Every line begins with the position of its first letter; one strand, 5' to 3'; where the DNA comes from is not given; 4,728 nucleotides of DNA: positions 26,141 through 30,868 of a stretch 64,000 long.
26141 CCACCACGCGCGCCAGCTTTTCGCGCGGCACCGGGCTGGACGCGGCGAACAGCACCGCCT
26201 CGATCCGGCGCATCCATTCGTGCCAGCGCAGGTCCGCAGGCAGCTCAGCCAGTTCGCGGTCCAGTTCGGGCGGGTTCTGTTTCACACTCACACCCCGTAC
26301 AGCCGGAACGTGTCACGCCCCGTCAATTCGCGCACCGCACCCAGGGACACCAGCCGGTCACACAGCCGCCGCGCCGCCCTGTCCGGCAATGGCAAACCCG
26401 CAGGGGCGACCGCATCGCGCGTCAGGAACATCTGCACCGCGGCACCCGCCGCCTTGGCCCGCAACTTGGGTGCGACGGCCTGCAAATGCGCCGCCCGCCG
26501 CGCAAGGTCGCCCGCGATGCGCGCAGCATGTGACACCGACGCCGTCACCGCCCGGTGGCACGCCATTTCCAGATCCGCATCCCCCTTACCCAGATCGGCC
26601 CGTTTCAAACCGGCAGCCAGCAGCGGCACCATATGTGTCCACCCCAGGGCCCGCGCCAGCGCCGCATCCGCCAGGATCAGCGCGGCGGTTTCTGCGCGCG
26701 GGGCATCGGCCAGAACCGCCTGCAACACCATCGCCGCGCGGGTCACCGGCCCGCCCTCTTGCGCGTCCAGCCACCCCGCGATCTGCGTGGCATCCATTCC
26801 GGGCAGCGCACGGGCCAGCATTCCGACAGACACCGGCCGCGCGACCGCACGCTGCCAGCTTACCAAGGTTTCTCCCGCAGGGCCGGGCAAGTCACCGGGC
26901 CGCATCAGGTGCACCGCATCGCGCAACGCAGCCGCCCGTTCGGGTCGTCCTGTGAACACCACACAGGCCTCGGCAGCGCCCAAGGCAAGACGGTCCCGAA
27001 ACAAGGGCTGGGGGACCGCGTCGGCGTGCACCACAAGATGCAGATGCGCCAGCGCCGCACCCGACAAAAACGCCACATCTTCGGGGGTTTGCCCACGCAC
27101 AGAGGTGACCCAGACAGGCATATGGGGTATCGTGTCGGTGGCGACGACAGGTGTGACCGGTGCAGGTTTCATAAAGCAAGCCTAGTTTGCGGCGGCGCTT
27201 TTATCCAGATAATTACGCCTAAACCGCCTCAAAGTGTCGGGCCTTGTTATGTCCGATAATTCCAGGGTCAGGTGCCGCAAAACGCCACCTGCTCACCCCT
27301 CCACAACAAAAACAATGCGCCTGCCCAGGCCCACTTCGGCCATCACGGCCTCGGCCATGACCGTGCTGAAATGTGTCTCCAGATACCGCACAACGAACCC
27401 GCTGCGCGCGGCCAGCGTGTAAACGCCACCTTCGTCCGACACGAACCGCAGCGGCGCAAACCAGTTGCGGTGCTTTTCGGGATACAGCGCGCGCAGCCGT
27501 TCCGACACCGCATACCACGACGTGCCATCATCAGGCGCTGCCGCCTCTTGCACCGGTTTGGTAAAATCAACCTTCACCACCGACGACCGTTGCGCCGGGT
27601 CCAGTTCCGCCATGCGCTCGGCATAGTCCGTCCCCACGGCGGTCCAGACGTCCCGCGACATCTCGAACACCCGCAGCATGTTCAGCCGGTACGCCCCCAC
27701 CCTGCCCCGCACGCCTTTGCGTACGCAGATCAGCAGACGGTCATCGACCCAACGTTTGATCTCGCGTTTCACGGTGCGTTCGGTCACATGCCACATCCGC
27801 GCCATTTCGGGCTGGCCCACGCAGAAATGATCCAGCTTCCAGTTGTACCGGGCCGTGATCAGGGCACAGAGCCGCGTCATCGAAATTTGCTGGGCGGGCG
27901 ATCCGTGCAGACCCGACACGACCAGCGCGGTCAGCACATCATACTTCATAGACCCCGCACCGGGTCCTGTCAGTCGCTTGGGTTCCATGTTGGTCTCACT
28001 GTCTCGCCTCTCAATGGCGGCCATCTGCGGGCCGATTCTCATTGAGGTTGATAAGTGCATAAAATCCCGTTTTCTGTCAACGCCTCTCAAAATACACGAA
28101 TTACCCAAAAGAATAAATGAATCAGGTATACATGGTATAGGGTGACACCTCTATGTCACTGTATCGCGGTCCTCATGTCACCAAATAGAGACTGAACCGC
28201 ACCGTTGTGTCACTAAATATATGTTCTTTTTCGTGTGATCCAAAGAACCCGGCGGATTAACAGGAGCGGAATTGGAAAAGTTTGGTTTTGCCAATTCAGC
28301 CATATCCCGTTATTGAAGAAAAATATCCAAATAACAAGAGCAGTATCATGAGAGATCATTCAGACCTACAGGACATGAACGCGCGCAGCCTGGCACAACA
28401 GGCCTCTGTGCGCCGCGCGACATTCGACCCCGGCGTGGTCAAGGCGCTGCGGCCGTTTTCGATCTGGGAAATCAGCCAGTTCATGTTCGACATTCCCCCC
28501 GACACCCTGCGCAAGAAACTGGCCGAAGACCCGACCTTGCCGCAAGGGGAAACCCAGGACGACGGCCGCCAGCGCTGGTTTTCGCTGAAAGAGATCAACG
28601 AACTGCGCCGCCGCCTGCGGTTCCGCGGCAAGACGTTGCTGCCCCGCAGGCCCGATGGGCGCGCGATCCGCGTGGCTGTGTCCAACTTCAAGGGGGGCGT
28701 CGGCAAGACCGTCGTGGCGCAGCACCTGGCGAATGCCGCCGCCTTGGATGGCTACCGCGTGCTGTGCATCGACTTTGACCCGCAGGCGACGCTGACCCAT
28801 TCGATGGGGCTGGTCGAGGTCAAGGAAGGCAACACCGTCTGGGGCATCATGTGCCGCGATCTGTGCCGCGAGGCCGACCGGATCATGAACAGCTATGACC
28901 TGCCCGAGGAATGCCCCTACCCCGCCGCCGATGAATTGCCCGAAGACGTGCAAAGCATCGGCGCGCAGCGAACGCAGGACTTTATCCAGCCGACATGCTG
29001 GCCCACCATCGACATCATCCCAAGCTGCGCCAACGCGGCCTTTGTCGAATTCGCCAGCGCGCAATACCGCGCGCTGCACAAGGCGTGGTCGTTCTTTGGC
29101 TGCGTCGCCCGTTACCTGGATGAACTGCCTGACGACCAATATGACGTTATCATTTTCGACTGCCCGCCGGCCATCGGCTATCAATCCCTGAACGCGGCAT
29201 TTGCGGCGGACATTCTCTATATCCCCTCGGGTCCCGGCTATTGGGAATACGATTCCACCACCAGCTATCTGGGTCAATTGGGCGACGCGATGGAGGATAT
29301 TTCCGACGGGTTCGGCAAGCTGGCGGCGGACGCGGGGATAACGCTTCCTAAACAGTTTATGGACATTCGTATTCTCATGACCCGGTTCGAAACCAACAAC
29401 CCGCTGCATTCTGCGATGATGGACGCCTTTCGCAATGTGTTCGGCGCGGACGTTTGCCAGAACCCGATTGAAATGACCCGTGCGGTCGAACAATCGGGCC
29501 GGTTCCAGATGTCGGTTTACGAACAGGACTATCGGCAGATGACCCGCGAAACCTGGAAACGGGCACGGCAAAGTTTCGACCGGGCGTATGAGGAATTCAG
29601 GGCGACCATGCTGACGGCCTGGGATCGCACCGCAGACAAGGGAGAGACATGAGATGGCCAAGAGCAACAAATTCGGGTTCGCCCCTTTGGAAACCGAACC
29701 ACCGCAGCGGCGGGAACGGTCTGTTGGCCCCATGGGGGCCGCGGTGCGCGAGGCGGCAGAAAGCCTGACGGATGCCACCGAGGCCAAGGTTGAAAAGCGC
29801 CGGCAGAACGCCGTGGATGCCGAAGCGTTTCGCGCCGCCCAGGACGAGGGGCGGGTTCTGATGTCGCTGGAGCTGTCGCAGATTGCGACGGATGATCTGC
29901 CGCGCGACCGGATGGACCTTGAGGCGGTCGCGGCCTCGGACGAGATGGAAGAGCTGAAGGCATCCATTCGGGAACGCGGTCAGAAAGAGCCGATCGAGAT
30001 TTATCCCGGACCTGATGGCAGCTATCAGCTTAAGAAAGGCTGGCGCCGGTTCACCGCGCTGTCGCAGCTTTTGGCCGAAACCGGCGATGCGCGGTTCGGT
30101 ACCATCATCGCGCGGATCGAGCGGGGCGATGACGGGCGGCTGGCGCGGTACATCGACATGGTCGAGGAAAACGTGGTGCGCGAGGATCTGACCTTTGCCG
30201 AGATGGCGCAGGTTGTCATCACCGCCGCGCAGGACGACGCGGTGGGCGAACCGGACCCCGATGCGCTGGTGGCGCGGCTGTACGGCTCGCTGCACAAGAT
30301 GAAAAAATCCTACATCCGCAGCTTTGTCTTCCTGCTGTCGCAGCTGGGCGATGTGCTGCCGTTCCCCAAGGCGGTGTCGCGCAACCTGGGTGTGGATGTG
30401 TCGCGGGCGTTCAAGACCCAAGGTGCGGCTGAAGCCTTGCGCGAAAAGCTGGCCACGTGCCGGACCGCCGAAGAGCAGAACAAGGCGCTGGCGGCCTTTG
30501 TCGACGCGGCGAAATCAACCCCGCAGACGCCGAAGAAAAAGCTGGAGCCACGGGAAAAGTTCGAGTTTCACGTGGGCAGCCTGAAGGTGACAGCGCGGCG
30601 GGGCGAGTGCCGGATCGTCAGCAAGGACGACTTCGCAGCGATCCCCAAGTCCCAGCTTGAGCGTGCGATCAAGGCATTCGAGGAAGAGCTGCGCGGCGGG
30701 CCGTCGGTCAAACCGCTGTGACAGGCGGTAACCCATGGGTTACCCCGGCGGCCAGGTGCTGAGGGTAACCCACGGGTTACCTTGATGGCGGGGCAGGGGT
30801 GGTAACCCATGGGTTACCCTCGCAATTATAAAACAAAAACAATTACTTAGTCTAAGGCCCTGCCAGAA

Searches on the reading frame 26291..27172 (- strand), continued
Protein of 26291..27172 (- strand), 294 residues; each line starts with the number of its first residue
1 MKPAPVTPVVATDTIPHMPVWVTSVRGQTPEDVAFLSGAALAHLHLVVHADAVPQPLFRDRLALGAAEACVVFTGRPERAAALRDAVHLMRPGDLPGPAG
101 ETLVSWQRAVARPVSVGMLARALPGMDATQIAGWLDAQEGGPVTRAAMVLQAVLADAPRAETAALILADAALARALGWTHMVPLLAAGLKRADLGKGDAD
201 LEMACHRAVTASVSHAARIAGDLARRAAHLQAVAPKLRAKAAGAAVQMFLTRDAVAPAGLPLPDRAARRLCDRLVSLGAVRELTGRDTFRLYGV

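Call 91: find_encoding_contigs(protein=P0161, flank=8000, max_places=2)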
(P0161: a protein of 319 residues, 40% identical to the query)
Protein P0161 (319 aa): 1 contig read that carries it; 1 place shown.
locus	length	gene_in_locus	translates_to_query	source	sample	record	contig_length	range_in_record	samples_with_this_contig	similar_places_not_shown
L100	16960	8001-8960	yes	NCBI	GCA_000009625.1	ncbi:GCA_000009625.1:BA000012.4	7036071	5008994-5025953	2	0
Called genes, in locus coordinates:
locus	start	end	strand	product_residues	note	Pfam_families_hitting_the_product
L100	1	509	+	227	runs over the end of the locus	PF01464:SLT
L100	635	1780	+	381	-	PF01548:DEDD_Tnp_IS110, PF02371:Transposase_20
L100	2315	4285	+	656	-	PF11843:DUF3363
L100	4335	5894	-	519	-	PF14459:Prok-E2_C, PF00899:ThiF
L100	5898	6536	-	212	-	PF14464:Prok-JAB (weak)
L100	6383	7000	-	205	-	PF14455:Y4jH-like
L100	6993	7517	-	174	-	PF10790:DUF2604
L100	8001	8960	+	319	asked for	PF07183:DUF1403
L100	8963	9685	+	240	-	PF04079:SMC_ScpB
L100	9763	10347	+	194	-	PF24734:DUF7685, PF24735:DUF7686, PF24828:DUF7713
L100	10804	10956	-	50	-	-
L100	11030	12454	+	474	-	PF14280:DUF4365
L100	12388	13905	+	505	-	-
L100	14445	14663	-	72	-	PF02965:Met_synt_B12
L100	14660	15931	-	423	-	PF00809:Pterin_bind (weak), PF02965:Met_synt_B12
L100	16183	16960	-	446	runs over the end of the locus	PF01554:MatE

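Call 96: search_protein_families(library=pfam, proteins=[L005:7715-9814:+, L009:7716-8939:+, L006:7147-7443:+, L100:9763-10344:+], max_evalue=0.001)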
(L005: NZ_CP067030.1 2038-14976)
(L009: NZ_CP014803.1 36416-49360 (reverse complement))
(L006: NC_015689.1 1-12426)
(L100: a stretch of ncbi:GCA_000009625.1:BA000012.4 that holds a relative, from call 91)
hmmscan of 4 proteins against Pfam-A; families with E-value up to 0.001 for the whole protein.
L005:7715-9814:+ (700 aa): 2 families
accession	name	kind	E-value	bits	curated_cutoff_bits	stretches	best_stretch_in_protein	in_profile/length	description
PF02518.31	HATPase_c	-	2.2e-05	25.3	26.4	1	23-134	5-107/111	Histidine kinase-, DNA gyrase B-, and HSP90-like ATPase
PF13589.12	HATPase_c_3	-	0.00058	20.3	25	0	29-147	8-123/137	Histidine kinase-, DNA gyrase B-, and HSP90-like ATPase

L009:7716-8939:+ (408 aa): 3 families
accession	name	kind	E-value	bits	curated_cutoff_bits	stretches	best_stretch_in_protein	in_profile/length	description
PF13635.12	DUF4143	-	5.5e-46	156.7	28.1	1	195-355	1-160/160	Domain of unknown function (DUF4143)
PF13173.12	AAA_14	-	3.8e-25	88.8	27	1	17-133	2-128/129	AAA domain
PF20720.3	nSTAND3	-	0.00093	19.4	27.2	0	8-37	8-37/155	Novel STAND NTPase 3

L006:7147-7443:+ (99 aa): 0 families

L100:9763-10344:+ (194 aa): 3 families
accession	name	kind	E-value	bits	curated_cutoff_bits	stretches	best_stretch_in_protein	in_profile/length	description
PF24735.1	DUF7686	-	5.9e-26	90.6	24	1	50-123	1-73/73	Domain of unknown function (DUF7686)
PF24828.1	DUF7713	-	2e-23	82.2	24.1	1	126-192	1-68/68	Domain of unknown function (DUF7713)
PF24734.1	DUF7685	-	1.4e-11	44.5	27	1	5-47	1-43/43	Domain of unknown function (DUF7685)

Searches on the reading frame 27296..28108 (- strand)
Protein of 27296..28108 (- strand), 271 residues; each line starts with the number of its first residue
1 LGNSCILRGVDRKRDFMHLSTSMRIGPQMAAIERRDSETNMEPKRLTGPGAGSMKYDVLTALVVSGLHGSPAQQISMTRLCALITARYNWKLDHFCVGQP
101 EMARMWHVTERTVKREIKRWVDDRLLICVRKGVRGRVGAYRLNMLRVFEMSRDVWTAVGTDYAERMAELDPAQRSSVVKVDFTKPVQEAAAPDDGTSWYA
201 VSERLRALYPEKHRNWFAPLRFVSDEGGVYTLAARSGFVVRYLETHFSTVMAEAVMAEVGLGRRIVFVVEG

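Call 3: search_protein_families(library=pfam, proteins=[window:27296-28108:-], max_evalue=0.01)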
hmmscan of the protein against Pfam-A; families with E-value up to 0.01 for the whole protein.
window:27296-28108:- (271 aa): 2 families
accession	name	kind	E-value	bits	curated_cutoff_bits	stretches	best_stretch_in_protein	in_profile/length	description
PF11638.13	DnaA_N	-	1.2e-05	25.3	24.6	1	197-255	3-63/65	DnaA N-terminal domain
PF13384.12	HTH_23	-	0.0033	17.6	24.6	0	101-123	22-44/50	Homeodomain-like domain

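Call 4: search_protein_families(library=ncbifam, proteins=[window:27296-28108:-], max_evalue=0.01)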
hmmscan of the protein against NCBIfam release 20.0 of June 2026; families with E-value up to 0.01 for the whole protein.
window:27296-28108:- (271 aa): 0 families

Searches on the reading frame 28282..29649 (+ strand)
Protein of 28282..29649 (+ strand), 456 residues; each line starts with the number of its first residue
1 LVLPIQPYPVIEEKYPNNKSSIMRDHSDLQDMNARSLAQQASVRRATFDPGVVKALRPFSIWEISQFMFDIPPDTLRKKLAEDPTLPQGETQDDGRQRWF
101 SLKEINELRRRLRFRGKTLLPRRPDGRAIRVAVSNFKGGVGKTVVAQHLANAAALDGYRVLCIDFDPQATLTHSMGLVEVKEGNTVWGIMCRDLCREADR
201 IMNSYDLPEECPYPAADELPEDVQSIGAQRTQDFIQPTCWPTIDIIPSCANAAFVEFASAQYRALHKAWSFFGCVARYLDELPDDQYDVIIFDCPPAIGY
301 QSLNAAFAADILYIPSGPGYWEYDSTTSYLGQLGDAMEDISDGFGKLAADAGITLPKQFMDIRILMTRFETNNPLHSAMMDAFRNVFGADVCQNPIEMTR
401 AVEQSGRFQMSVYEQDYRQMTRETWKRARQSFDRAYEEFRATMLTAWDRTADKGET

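Call 3: search_protein_families(library=pfam, proteins=[window:28282-29649:+], max_evalue=0.01)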
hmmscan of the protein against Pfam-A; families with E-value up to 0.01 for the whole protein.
window:28282-29649:+ (456 aa): 6 families
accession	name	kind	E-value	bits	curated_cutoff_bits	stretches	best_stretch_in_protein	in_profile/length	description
PF13614.12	AAA_31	-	8.9e-25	88.1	27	1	131-323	4-154/177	AAA domain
PF01656.29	CbiA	-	3.2e-18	66.3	25.4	1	131-405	1-118/125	CobQ/CobB/MinD/ParA nucleotide binding domain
PF09140.17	MipZ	-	2.6e-06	27.4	20.7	1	131-173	3-46/262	ATPase MipZ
PF10609.15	ParA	-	8.3e-06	25.8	27.1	1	131-166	6-41/246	NUBPL iron-transfer P-loop NTPase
PF02374.21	ArsA_ATPase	-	3.9e-05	23.5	24.3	1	137-177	9-49/305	Anion-transporting ATPase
PF06564.18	CBP_BcsQ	-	0.00015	21.8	21.3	1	131-172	4-45/234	Cellulose biosynthesis protein BcsQ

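Call 4: search_protein_families(library=ncbifam, proteins=[window:28282-29649:+], max_evalue=0.01)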
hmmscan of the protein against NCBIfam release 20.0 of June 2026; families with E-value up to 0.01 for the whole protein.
window:28282-29649:+ (456 aa): 23 families
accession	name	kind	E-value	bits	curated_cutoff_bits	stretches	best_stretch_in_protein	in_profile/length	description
TIGR03453.1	partition_RepA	equivalog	1.9e-60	204.7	348.45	2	230-449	177-387/387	plasmid partitioning protein RepA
NF010443.0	PRK13869.1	subfamily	1.1e-46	159.5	446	2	231-449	195-404/405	plasmid-partitioning protein RepA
NF010259.0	PRK13705.1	equivalog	2.3e-29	102.5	725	2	234-433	182-370/388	plasmid-partitioning protein SopA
NF041546.1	ParA_partition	equivalog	2.4e-19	69.7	180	2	131-207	2-79/203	ParA family partition ATPase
TIGR03371.1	cellulose_yhjQ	equivalog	9.4e-09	35.1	157.85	1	130-181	3-54/246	cellulose biosynthesis protein BcsQ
NF041283.1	PrgP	equivalog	2.4e-07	30.4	400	1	131-175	5-50/297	ParA superfamily DNA segregation protein PrgP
NF047398.1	AAA_KGGVGR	domain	3.1e-06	27.7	90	1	130-166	4-40/190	KGGVGR-motif variant AAA ATPase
NF053621.1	ATPseBagBMYCTU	equivalog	5.9e-06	25.6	521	1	128-181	11-64/371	ATPase BagB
TIGR01968.1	minD_bact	equivalog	1e-05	25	212.9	1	131-166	4-39/261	septum site-determining protein MinD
TIGR03815.1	CpaE_hom_Actino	equivalog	3e-05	23.3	154.45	1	122-170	105-153/340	septum site-determining protein Ssd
TIGR00345.1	GET3_arsA_TRC40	subfamily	3.5e-05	23.5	135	1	137-177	5-45/299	TRC40/GET3/ArsA family transport-energizing ATPase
NF008079.0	PRK10818.1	equivalog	0.00024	20.5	508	0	131-166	5-40/270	septum site-determining protein MinD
NF041136.1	MrpORP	equivalog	0.00026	20.4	450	1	132-167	9-44/365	iron-sulfur cluster carrier protein MrpORP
NF010461.0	PRK13886.1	subfamily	0.00027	20.4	360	1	135-182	9-56/241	conjugal transfer protein TraL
TIGR01969.1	minD_arch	subfamily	0.00029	20.1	201.75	0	131-166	3-38/251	cell division ATPase MinD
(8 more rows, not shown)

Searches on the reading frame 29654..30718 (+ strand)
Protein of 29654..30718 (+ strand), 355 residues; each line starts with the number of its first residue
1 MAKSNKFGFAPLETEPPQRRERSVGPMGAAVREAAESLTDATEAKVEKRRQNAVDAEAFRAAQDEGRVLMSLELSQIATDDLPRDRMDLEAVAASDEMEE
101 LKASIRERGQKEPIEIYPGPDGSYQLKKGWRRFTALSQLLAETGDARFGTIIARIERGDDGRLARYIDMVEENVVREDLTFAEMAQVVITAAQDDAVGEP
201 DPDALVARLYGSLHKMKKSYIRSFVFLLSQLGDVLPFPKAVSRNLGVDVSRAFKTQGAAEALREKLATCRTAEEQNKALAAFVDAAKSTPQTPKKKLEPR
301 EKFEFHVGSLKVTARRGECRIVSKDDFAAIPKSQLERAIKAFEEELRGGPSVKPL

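Call 3: search_protein_families(library=pfam, proteins=[window:29654-30718:+], max_evalue=0.01)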
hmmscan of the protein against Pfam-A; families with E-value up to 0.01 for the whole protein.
window:29654-30718:+ (355 aa): 1 family
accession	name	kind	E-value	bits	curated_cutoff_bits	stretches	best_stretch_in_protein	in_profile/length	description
PF02195.25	ParB_N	-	0.00014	22.3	26.3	1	74-138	3-67/95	ParB N-terminal domain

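Call 4: search_protein_families(library=ncbifam, proteins=[window:29654-30718:+], max_evalue=0.01)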
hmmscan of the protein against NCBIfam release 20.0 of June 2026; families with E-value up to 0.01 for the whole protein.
window:29654-30718:+ (355 aa): 6 families
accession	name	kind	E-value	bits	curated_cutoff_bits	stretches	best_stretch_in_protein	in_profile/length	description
TIGR03454.1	partition_RepB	equivalog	2e-12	47.1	201.5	1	32-343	27-324/325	plasmid partitioning protein RepB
TIGR00180.1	parB_part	domain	1.5e-09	37.9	58.45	1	74-187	5-111/186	ParB/RepB/Spo0J family partition protein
TIGR03764.1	ICE_PFGI_1_parB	hypoth_equivalog_domain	3.6e-09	36.7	143.75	1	96-191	31-127/260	ParB family protein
NF010440.0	PRK13866.1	equivalog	6.2e-07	28.9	522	1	44-189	40-173/336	plasmid partitioning protein RepB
TIGR03734.1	PRTRC_parB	hypoth_equivalog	1.8e-06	26.8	278.6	1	95-186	14-100/555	PRTRC system ParB family protein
TIGR04285.1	nucleoid_noc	exception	1.2e-05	24.8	315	1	91-186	19-104/255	nucleoid occlusion protein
